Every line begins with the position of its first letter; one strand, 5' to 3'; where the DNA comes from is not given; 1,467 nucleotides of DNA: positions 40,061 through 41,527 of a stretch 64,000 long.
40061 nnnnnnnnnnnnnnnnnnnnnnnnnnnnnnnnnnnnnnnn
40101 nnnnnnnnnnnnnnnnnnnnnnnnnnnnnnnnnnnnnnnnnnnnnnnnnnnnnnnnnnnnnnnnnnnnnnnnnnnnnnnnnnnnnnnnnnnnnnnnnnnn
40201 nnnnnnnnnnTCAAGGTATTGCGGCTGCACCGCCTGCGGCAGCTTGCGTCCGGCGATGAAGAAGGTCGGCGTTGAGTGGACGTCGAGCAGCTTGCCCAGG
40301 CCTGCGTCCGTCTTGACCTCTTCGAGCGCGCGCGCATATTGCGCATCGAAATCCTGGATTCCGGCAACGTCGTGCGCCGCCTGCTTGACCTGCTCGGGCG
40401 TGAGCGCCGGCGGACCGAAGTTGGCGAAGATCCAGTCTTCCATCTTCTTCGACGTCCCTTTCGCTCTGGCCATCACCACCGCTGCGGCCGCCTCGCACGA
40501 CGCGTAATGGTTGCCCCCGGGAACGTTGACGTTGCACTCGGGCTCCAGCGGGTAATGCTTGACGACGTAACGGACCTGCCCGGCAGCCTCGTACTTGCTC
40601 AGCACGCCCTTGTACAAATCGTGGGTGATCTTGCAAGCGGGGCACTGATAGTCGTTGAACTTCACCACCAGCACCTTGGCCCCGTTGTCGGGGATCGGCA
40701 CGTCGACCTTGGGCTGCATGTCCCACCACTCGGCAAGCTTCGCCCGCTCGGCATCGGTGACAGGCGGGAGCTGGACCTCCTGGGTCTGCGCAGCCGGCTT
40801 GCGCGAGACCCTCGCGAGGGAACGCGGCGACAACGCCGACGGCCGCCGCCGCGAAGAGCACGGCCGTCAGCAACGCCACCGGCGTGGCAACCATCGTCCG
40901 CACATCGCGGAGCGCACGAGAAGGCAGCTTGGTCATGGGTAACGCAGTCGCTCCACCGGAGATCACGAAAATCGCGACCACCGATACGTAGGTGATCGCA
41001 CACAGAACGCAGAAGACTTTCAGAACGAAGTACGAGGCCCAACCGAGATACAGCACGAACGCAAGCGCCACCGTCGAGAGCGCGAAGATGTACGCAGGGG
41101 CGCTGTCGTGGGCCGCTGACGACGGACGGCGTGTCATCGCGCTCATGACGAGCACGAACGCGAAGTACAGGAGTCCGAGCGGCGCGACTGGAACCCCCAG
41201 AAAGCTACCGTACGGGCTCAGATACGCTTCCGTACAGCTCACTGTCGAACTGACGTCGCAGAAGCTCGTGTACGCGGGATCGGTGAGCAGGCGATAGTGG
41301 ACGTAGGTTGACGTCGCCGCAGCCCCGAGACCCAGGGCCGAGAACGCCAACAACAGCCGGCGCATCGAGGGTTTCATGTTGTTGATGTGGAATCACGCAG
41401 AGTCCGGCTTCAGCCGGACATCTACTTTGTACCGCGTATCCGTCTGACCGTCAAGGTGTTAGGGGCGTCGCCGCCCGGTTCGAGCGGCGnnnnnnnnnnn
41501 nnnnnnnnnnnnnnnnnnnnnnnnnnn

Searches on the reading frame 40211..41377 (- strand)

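Call 17: search_protein_families(library=pfam, proteins=[window:40211-41377:-])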
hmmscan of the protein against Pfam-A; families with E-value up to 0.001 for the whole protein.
window:40211-41377:- (388 aa): 1 family
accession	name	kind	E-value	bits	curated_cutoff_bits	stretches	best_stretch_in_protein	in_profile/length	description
PF07884.19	VKOR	-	1.2e-25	90.7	27.5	1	8-139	2-132/134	Vitamin K epoxide reductase family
